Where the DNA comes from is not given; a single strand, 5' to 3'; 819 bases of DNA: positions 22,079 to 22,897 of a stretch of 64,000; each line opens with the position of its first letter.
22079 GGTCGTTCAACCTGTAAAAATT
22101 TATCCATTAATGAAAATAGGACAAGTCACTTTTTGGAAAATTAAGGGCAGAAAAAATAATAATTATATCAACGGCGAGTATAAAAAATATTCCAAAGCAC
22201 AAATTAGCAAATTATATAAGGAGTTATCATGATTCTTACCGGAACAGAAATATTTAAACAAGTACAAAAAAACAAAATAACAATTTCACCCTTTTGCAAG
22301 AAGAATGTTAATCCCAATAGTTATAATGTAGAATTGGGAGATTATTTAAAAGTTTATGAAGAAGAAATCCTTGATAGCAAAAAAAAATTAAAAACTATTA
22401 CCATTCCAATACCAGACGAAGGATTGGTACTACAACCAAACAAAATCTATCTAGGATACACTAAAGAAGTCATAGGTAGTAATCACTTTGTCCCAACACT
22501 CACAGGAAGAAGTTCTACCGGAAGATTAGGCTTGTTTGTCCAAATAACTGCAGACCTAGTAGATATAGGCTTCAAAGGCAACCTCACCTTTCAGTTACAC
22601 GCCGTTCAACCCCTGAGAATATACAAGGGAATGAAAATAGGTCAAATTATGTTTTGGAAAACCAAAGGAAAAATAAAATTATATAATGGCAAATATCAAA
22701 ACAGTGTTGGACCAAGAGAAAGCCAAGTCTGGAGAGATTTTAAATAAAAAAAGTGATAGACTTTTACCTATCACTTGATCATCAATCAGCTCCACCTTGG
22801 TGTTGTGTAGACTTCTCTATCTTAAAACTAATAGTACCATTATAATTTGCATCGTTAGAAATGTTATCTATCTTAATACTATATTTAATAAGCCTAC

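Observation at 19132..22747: Six-gene operon: NrtR-like Nudix regulator, two P-loop kinase-like proteins, an unknown protein and two tandem dCTP-deaminase-family proteins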

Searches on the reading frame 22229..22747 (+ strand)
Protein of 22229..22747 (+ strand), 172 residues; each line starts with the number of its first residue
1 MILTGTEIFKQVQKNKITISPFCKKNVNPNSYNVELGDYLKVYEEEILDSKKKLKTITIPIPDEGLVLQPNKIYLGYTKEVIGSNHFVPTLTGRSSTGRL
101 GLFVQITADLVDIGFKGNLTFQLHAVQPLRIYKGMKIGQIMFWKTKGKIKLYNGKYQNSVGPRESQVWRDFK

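Call 3: search_protein_families(library=pfam, proteins=[window:22229-22747:+], max_evalue=0.1)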
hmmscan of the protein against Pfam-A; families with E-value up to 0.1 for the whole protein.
window:22229-22747:+ (172 aa): 3 families
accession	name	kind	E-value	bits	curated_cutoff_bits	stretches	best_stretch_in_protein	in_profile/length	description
PF22769.1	DCD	-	3.9e-38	131.4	27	1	2-144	1-152/153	dCTP deaminase-like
PF06559.16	DCD_N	-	1.3e-05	25.6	21.4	1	2-144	4-162/164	2'-deoxycytidine 5'-triphosphate deaminase (DCD) N-terminal domain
PF00692.24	dUTPase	-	0.014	15.6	22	1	84-152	43-112/129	dUTPase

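Call 4: search_protein_families(library=padloc, proteins=[window:22229-22747:+], max_evalue=0.1)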
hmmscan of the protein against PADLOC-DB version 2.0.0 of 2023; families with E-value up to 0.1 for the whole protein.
window:22229-22747:+ (172 aa): 0 families

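Call 5: search_protein_families(library=ncbifam, proteins=[window:22229-22747:+], max_evalue=0.1)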
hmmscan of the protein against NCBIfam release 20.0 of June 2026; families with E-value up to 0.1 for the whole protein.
window:22229-22747:+ (172 aa): 3 families
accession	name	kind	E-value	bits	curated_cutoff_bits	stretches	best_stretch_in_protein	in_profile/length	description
TIGR02274.1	dCTP_deam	equivalog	1.2e-31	109.8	92.8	1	2-166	1-179/180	dCTP deaminase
NF002598.0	PRK02253.1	equivalog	9.1e-08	31.8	130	1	9-158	12-163/167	deoxyuridine 5'-triphosphate nucleotidohydrolase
NF005734.0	PRK07559.1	equivalog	8e-05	21.6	283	1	4-148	13-173/368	2'-deoxycytidine 5'-triphosphate deaminase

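Call 8: search_protein_families(library=phrogs, proteins=[window:22229-22747:+], max_evalue=0.01)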
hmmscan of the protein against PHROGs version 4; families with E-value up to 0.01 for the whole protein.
window:22229-22747:+ (172 aa): 1 family
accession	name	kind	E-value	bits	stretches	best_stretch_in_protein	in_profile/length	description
phrog_1663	-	DNA, RNA and nucleotide metabolism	1.5e-43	150.1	1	1-171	50-222/303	dCTP deaminase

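Call 12: find_encoding_contigs(protein=window:22229-22747:+, flank=8000, max_places=6)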
Protein window:22229-22747:+ (172 aa): 7 contigs read that carry it; 3 places shown.
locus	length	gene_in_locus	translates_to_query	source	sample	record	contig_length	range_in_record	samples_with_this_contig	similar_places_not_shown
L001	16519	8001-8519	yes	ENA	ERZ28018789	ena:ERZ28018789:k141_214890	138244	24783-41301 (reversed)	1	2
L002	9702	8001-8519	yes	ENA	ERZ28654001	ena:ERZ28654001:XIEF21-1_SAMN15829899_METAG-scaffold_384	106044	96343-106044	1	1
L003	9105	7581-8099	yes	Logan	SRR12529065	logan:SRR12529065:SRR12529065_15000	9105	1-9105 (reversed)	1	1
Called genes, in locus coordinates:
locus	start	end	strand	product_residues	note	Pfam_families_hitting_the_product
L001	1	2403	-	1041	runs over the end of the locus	PF00133:tRNA-synt_1, PF09334:tRNA-synt_1g (weak), PF08264:Anticodon_1, PF19302:DUF5915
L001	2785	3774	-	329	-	PF00579:tRNA-synt_1b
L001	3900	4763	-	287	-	-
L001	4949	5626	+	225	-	PF00293:NUDIX, PF19368:WHD_AraR (weak), PF21906:WHD_NrtR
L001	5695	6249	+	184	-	PF13521:AAA_28, PF24883:NPHP3_N (faint)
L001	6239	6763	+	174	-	-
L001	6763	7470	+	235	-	-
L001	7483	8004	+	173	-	PF22769:DCD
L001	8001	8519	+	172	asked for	PF06559:DCD_N (weak), PF22769:DCD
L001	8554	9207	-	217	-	-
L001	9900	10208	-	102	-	PF12647:RNHCP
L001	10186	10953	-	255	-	PF04002:RadC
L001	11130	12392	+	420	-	PF12464:Mac (faint), PF25087:GMPPB_C (faint), PF00132:Hexapep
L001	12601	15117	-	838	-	PF00521:DNA_topoisoIV, PF03989:DNA_gyraseA_C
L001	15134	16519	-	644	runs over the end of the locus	PF02518:HATPase_c, PF00204:DNA_gyraseB, PF01751:Toprim, PF00986:DNA_gyraseB_C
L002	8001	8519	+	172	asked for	PF06559:DCD_N (weak), PF22769:DCD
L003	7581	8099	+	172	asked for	PF06559:DCD_N (weak), PF22769:DCD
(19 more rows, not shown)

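Call 20: search_solved_structures(query=window:22229-22747:+, max_evalue=0.001, show_alignments=3)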
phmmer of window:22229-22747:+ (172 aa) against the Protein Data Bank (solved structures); distinct sequences matched with E-value up to 0.001: 14.
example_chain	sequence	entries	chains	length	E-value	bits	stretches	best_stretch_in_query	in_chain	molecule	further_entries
4xjc_A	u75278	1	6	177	2e-20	76.7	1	1-170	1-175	Deoxycytidine triphosphate deaminase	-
2qxx_A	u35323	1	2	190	3.1e-17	66.3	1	1-171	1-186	Deoxycytidine triphosphate deaminase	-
3gf0_A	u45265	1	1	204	3.9e-17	65.9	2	75-145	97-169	dCTP deaminase, dUMP-forming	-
1ogh_A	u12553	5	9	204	8.7e-17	64.8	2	75-145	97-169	BIFUNCTIONAL DEAMINASE/DIPHOSPHATASE | dCTP deaminase, dUMP-forming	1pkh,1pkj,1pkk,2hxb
4a6a_A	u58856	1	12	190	1.1e-16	64.4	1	1-171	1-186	DEOXYCYTIDINE TRIPHOSPHATE DEAMINASE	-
2qlp_A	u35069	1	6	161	2.3e-16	63.5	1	1-143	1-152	Deoxycytidine triphosphate deaminase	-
2hxd_A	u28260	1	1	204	2.4e-16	63.4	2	75-145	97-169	dCTP deaminase, dUMP-forming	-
1xs1_A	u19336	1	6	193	4e-08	36.6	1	63-167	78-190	Deoxycytidine triphosphate deaminase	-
2j4h_A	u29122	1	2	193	5.5e-08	36.2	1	63-167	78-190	DEOXYCYTIDINE TRIPHOSPHATE DEAMINASE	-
2v9x_A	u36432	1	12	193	5.8e-08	36.1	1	63-167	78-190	DEOXYCYTIDINE TRIPHOSPHATE DEAMINASE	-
1xs4_A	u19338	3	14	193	5.9e-08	36.1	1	63-167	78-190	Deoxycytidine triphosphate deaminase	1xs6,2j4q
2yzj_A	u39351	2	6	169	1.5e-07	34.8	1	19-159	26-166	167aa long hypothetical dUTPase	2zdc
9ln0_A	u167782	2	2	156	1.3e-06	31.7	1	15-160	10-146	dCTP deaminase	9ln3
8y1w_A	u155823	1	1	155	1.6e-06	31.4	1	15-159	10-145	dCTP deaminase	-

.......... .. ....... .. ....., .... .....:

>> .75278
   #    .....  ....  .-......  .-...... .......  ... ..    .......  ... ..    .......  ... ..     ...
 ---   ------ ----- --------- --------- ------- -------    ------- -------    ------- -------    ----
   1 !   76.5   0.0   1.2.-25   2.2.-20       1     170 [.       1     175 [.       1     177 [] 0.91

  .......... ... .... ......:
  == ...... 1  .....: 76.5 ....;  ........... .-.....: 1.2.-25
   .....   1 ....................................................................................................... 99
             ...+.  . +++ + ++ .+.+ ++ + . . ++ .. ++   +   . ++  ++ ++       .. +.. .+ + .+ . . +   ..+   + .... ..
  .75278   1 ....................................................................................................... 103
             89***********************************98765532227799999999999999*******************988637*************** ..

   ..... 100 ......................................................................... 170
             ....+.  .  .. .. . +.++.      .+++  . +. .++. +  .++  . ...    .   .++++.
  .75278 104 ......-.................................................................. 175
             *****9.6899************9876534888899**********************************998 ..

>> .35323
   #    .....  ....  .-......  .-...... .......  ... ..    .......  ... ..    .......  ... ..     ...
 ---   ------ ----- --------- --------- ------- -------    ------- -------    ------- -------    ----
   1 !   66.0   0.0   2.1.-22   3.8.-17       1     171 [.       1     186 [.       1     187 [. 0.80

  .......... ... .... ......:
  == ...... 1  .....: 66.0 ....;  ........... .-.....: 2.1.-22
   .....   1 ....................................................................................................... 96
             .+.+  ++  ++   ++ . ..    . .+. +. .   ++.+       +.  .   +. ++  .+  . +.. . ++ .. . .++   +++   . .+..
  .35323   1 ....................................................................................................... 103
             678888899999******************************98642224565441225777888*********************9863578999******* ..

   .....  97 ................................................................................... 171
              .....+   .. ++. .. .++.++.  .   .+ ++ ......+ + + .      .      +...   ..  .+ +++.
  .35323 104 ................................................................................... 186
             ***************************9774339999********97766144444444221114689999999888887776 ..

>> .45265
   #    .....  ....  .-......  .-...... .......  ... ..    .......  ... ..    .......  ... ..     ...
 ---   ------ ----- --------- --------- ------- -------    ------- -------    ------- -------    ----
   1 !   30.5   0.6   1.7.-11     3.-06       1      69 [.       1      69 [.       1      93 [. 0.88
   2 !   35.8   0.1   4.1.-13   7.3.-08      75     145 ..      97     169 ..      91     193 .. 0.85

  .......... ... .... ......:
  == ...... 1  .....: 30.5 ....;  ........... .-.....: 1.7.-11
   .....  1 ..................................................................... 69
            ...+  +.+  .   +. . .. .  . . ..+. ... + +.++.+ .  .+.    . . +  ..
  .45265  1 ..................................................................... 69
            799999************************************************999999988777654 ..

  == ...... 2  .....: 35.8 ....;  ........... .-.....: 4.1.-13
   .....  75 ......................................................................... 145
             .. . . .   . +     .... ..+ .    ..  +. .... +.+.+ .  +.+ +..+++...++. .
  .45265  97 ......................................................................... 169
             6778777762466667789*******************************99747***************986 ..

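Call 35: search_dna_similar(query=window:22229-22747:+, collection=phages, mode=protein, max_rows=15)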
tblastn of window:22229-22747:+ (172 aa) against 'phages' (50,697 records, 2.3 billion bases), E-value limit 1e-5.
Records with a match: 128; places in all: 128; records where one place covers at least 80% of the query: 76.
Best place of each record, by identity: <60% 128.
By first word of the organism name: Pseudomonas 47; Halorubrum 29; Sulfolobus 12; Bifidobacterium 9; Haloarcula 9; Aeromonas 8; Halogranum 2; Halophage 2; Caudoviricetes 2; Yersinia 2; and 6 more.
By host as written in the record: Pseudomonas aeruginosa 23; Halorubrum sp. 16; Aeromonas hydrophila 8; Pseudomonas aeruginosa PAO1 8; - 7; Haloarcula californiae 5; Halorubrum coriense 5; Bifidobacterium pseudocatenulatum DA667 5; and 33 more.
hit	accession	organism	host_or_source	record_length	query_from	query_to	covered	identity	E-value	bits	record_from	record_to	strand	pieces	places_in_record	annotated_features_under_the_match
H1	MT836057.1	Bacteriophage sp.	human fecal samples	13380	19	165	85%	35.4%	7e-16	80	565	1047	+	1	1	record has no annotation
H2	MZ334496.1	Halorubrum tailed virus 10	Halorubrum sp.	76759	1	171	99%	30.2%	3e-11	66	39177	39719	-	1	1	dCTP deaminase | thymidylate synthase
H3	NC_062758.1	Halorubrum tailed virus 10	Halorubrum sp.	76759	1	171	99%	30.2%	3e-11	66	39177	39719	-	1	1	dCTP deaminase | thymidylate synthase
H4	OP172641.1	Bifidobacterium phage BA720P3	Bifidobacterium adolescentis DA720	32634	9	165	91%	32.4%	3e-14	75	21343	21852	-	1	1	hypothetical protein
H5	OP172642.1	Bifidobacterium phage BA746P1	Bifidobacterium adolescentis DA746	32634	9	165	91%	32.4%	3e-14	75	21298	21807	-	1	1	hypothetical protein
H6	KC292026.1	Halogranum tailed virus 1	Halogranum sp. SS5-1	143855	1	165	96%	30.5%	2e-14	76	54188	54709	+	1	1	107: trimeric dUTPase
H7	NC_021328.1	Halogranum tailed virus 1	Halogranum sp. SS5-1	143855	1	165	96%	30.5%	2e-14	76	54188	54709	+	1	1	107: dCTP deaminase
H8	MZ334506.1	Halorubrum virus HRTV-16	Halorubrum sp.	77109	27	171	84%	34.4%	2e-11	67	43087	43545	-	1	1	dCTP deaminase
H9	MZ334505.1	Halorubrum virus HRTV-9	Halorubrum sp.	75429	27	171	84%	34.4%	3e-11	66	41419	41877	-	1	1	dCTP deaminase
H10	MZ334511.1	Halorubrum virus HRTV-21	Halorubrum sp.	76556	27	171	84%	34.4%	3e-11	66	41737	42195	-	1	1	dCTP deaminase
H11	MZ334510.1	Halorubrum phage HRTV-13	Halorubrum sp.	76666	27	171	84%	34.4%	3e-11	66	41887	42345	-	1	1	dCTP deaminase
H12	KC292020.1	Halorubrum tailed phage 8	Halorubrum sp. B2-2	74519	27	172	85%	33.5%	3e-12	69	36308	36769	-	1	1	49: trimeric dUTPase | 48: hypothetical protein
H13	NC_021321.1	Halorubrum tailed phage 8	Halorubrum sp. B2-2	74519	27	172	85%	33.5%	3e-12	69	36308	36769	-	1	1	49: dCTP deaminase | 48: hypothetical protein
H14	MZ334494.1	Halorubrum virus HRTV-19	Halorubrum sp.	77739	27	172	85%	33.5%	3e-12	69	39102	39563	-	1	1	dCTP deaminase | hypothetical protein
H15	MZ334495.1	Halorubrum virus HRTV-23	Halorubrum sp.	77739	27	172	85%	33.5%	3e-12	69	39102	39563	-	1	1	dCTP deaminase | hypothetical protein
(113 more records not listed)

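Call 38: find_homologous_proteins(query=window:22229-22747:+, max_evalue=1e-10)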
Query window:22229-22747:+ (172 aa): 1194 proteins with E <= 1e-10 among 1242 candidates; the best 120 are listed.
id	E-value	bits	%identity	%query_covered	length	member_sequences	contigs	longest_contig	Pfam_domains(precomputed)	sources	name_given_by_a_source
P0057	4.4e-110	383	100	100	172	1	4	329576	PF06559.17,PF22769.2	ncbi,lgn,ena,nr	ncbi:MAG: dCTP deaminase [Clostridia bacterium]|nr:dCTP deaminase [Clostridia bacterium]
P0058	7.5e-106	369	96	100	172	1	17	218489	PF06559.17,PF22769.2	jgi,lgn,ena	-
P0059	1.3e-92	326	85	100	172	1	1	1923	PF06559.17,PF22769.2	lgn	-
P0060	1.8e-92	326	84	100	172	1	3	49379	PF06559.17,PF22769.2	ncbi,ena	-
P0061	3.1e-92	325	85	100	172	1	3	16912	PF06559.17,PF22769.2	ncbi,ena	-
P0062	3.3e-92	325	86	100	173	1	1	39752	PF06559.17,PF22769.2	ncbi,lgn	-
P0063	1.7e-91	323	85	100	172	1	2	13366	PF06559.17,PF22769.2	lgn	-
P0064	2.0e-91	322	83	100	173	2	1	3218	PF06559.17,PF22769.2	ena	-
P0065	5.5e-91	321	84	99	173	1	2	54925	PF06559.17,PF22769.2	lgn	-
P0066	7.1e-91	321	82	99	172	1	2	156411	PF06559.17,PF22769.2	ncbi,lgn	-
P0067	1.4e-90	320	84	99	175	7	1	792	PF22769.2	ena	-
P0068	1.7e-90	319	84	99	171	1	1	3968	PF06559.17,PF22769.2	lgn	-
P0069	2.9e-90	319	84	100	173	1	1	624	PF22769.2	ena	-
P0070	5.7e-90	318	84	99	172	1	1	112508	PF06559.17,PF22769.2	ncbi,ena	-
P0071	1.0e-89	317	83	100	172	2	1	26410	PF22769.2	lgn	-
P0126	1.2e-76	274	71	99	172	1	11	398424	PF06559.17,PF22769.2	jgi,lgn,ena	jgi:dCTP deaminase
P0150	2.0e-74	267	68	100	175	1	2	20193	PF06559.17,PF22769.2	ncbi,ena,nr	ncbi:MAG: dCTP deaminase [Bacilli bacterium]|nr:dCTP deaminase [Bacilli bacterium] MDD4407110.1 dCTP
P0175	2.7e-73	263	67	100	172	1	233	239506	PF06559.17,PF22769.2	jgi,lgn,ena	jgi:dCTP deaminase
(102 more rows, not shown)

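Call 40: find_encoding_contigs(protein=P0175, flank=6000, max_places=3)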
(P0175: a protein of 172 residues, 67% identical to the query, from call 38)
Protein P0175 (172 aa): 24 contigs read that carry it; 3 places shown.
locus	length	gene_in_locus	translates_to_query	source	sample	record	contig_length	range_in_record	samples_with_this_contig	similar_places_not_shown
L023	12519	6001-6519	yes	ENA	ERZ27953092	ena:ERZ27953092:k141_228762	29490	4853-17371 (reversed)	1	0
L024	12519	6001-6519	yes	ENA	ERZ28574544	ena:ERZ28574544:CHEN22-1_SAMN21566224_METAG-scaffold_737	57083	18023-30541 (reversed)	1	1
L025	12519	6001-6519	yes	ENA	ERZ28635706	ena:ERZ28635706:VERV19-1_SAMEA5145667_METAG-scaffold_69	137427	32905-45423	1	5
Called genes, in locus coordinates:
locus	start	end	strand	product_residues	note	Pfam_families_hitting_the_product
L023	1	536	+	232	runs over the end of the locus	-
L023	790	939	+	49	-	-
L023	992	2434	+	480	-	PF13328:HD_4, PF01966:HD, PF04607:RelA_SpoT, PF02824:TGS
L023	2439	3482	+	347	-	-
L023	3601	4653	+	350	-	PF02016:Peptidase_S66, PF17676:Peptidase_S66C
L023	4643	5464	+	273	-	PF13489:Methyltransf_23, PF08241:Methyltransf_11, PF08242:Methyltransf_12 (weak), PF13649:Methyltransf_25, PF13847:Methyltransf_31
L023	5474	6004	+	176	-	PF22769:DCD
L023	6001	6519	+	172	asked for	PF06559:DCD_N (weak), PF22769:DCD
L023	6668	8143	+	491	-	PF01336:tRNA_anti-codon, PF00152:tRNA-synt_2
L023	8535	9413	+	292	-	PF00665:rve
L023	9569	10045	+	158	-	-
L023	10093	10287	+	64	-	-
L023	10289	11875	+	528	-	PF00239:Resolvase, PF07508:Recombinase, PF13408:Zn_ribbon_recom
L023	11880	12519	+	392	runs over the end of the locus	PF09547:SpoIVA_ATPase, PF20438:SpoIVA_middle, PF20439:SpoIVA_C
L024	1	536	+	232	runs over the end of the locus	-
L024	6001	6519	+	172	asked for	PF06559:DCD_N (weak), PF22769:DCD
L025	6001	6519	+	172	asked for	PF06559:DCD_N (weak), PF22769:DCD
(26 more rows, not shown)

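Call 41: find_encoding_contigs(protein=P0126, flank=6000, max_places=2)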
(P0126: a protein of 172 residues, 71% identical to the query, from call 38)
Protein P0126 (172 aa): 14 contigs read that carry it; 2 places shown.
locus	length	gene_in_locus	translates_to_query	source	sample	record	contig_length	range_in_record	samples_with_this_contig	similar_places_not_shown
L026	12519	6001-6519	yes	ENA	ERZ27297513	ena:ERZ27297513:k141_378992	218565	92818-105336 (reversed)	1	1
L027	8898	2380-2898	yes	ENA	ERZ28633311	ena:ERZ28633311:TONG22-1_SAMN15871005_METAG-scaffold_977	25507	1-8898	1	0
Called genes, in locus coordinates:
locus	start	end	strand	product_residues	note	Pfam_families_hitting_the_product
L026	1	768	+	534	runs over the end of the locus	PF00004:AAA, PF17862:AAA_lid_3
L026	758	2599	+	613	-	-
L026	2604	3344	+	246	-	-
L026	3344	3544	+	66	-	PF11211:DUF2997 (weak)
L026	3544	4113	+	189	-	PF13353:Fer4_12, PF04055:Radical_SAM (weak)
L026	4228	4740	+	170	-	-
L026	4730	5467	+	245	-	PF04055:Radical_SAM, PF13353:Fer4_12 (weak)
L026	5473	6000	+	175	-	PF22769:DCD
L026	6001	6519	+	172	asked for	PF06559:DCD_N (weak), PF22769:DCD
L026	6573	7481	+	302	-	PF04280:Tim44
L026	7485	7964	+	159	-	PF04280:Tim44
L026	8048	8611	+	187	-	PF01966:HD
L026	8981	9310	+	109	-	-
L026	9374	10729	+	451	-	PF02254:TrkA_N, PF03435:Sacchrp_dh_NADP (faint), PF13241:NAD_binding_7 (faint), PF02080:TrkA_C, PF02254:TrkA_N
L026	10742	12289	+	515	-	PF02386:TrkH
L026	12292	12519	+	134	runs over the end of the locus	-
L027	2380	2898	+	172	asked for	PF06559:DCD_N (weak), PF22769:DCD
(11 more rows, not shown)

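Call 42: find_encoding_contigs(protein=P0150, flank=6000, max_places=2)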
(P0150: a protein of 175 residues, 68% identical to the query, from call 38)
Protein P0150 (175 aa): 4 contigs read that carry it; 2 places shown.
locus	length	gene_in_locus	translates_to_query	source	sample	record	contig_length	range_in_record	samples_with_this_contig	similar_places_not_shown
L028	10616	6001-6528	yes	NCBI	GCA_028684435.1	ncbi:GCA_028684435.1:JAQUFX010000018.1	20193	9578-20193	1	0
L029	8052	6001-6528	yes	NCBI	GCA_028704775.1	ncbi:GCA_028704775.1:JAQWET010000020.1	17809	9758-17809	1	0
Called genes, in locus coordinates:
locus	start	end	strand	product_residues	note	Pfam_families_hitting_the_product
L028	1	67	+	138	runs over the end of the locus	PF12641:Flavodoxin_3 (faint), PF12724:Flavodoxin_5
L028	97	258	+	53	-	-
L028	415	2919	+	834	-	PF00690:Cation_ATPase_N, PF00122:E1-E2_ATPase, PF00702:Hydrolase, PF13246:Cation_ATPase, PF00689:Cation_ATPase_C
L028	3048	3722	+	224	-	PF00293:NUDIX, PF19368:WHD_AraR, PF21906:WHD_NrtR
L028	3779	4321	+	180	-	-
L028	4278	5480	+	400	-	PF04055:Radical_SAM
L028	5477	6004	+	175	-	PF22769:DCD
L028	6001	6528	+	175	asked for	PF06559:DCD_N (weak), PF22769:DCD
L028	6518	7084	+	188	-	PF00300:His_Phos_1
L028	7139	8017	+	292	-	PF00753:Lactamase_B, PF12706:Lactamase_B_2 (faint)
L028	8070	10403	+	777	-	PF09364:XFP_N, PF03894:XFP, PF09363:XFP_C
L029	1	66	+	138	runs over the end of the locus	PF12641:Flavodoxin_3 (faint), PF12724:Flavodoxin_5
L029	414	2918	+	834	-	PF00690:Cation_ATPase_N, PF00122:E1-E2_ATPase, PF00702:Hydrolase, PF13246:Cation_ATPase, PF00689:Cation_ATPase_C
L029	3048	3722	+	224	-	PF00293:NUDIX, PF19368:WHD_AraR, PF21906:WHD_NrtR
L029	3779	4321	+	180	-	-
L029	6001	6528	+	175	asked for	PF06559:DCD_N (weak), PF22769:DCD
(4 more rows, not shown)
